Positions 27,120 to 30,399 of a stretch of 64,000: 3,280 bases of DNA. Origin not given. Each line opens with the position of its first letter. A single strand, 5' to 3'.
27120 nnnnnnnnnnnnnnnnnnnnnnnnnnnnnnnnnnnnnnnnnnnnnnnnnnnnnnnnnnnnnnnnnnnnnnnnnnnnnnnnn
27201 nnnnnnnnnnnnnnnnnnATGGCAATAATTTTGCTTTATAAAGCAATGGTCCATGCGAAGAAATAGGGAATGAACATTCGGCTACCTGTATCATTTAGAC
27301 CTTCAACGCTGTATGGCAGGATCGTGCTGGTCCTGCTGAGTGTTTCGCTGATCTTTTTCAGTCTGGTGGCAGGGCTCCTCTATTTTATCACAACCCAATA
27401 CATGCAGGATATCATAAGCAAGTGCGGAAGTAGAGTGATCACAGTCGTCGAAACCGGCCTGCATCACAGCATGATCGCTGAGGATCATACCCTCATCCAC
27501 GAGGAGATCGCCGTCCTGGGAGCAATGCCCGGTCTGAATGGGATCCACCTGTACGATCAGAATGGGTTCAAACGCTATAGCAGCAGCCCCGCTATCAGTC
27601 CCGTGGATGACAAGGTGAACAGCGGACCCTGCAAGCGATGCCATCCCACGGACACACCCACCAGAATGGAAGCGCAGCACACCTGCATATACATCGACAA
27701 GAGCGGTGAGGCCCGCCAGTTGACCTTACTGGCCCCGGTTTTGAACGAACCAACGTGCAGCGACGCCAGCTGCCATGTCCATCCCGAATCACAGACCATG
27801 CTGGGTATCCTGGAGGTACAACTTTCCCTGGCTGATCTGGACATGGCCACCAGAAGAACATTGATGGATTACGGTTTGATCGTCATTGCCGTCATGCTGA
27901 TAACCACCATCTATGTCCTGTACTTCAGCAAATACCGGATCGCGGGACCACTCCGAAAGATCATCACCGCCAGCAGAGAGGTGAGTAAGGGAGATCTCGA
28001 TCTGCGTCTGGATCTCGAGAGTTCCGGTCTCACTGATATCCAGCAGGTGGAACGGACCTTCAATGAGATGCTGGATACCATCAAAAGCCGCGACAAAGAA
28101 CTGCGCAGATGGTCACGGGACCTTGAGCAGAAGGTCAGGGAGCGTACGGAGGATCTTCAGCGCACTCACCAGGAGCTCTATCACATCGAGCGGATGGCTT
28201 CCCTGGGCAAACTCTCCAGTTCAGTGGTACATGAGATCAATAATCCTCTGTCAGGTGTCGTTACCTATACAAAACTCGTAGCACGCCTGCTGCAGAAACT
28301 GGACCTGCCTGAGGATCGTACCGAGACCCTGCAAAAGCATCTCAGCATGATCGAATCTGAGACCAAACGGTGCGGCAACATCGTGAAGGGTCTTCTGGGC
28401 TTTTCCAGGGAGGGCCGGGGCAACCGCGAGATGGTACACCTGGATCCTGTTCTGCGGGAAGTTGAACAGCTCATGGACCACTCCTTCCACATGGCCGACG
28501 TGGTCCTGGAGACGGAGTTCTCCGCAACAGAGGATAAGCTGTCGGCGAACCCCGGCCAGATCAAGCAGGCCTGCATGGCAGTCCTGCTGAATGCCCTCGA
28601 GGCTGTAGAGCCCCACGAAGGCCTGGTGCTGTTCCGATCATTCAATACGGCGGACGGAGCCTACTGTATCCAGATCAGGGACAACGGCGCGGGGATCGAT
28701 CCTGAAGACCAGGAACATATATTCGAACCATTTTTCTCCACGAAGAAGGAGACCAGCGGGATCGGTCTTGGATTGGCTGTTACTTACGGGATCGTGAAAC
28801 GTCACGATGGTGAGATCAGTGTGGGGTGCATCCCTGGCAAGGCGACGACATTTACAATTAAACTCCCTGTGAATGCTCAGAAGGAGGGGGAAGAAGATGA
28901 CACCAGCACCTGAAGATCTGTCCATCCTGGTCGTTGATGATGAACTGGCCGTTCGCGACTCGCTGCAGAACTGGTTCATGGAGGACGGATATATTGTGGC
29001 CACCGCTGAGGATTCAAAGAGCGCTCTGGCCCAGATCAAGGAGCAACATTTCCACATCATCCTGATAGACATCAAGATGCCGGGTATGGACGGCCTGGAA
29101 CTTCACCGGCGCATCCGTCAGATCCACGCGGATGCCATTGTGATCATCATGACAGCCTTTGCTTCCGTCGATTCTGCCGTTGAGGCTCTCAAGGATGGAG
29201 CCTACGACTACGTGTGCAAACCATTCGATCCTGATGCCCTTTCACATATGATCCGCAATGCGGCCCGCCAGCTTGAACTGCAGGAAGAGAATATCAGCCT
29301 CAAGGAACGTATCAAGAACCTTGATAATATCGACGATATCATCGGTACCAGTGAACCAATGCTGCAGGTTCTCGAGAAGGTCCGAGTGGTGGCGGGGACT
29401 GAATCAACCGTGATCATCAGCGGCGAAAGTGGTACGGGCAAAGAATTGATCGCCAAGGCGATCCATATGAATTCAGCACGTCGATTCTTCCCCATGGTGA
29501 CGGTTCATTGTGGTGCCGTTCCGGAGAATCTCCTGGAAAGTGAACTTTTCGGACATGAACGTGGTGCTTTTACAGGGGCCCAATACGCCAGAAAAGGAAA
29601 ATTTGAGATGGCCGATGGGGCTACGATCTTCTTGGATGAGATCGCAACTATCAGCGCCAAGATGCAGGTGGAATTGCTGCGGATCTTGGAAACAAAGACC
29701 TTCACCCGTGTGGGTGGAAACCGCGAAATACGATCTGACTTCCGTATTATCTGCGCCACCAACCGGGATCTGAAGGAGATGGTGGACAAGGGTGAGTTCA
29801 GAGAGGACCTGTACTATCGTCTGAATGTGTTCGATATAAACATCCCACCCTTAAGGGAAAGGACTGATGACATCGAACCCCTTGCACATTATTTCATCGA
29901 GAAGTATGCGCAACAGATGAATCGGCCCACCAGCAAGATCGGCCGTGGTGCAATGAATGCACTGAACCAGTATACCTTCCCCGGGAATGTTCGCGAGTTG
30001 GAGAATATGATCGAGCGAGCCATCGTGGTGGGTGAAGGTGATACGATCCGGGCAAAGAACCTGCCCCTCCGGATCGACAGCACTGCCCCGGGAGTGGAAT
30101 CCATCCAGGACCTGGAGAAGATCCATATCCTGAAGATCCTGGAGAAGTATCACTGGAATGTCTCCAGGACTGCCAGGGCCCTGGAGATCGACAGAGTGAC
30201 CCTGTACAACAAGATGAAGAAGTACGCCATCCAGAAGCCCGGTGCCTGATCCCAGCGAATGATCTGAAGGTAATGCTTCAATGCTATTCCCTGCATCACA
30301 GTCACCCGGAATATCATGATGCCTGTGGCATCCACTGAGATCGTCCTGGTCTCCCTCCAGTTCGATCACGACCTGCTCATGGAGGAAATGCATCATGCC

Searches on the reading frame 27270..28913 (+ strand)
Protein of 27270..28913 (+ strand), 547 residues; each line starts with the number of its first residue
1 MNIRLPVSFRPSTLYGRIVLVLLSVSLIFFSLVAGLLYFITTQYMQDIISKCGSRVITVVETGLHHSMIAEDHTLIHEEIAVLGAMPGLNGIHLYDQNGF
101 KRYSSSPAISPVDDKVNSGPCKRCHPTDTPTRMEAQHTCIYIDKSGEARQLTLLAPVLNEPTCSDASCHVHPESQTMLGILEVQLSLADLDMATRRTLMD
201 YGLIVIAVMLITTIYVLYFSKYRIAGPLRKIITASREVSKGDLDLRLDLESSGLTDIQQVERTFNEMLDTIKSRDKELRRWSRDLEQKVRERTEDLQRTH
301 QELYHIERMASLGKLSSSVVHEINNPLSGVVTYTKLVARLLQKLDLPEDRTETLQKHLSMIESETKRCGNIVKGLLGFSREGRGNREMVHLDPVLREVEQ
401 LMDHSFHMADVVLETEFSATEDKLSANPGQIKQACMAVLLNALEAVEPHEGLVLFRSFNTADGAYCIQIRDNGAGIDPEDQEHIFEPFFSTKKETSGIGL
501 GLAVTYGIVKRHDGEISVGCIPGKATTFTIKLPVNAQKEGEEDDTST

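Call 26: search_protein_families(library=pfam, proteins=[window:27270-28913:+], max_evalue=0.00001)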
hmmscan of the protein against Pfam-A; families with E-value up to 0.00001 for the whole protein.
window:27270-28913:+ (547 aa): 3 families
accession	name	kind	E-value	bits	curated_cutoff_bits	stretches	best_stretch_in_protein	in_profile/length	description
PF02518.31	HATPase_c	-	4.9e-21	75.7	26.4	1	428-534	3-109/111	Histidine kinase-, DNA gyrase B-, and HSP90-like ATPase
PF00512.31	HisKA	-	1.9e-10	41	26.9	1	312-382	2-64/66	His Kinase A (phospho-acceptor) domain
PF00672.30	HAMP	-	7.6e-08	33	25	1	223-272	5-52/53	HAMP domain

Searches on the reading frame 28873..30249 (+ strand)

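Call 26: search_protein_families(library=pfam, proteins=[window:28873-30249:+], max_evalue=0.00001)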
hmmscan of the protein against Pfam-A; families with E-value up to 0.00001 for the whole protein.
window:28873-30249:+ (458 aa): 6 families
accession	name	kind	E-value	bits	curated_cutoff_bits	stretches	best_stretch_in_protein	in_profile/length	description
PF00158.32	Sigma54_activat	-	7.7e-69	231.1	20.2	1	156-322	1-167/168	Sigma-54 interaction domain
PF00072.30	Response_reg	-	1.5e-32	112.4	30.2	1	18-128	1-111/111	Response regulator receiver domain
PF25601.1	AAA_lid_14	-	9e-26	90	27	1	328-406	1-79/87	AAA+ ATPase lid domain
PF14532.12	Sigma54_activ_2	-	2e-20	73.9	25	1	157-327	1-138/138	Sigma-54 interaction domain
PF02954.25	HTH_8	-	2.8e-13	49.8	22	1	411-451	2-42/42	Bacterial regulatory protein, Fis family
PF07728.20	AAA_5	-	1.5e-09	38.5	22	1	180-299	2-124/139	AAA domain (dynein-related subfamily)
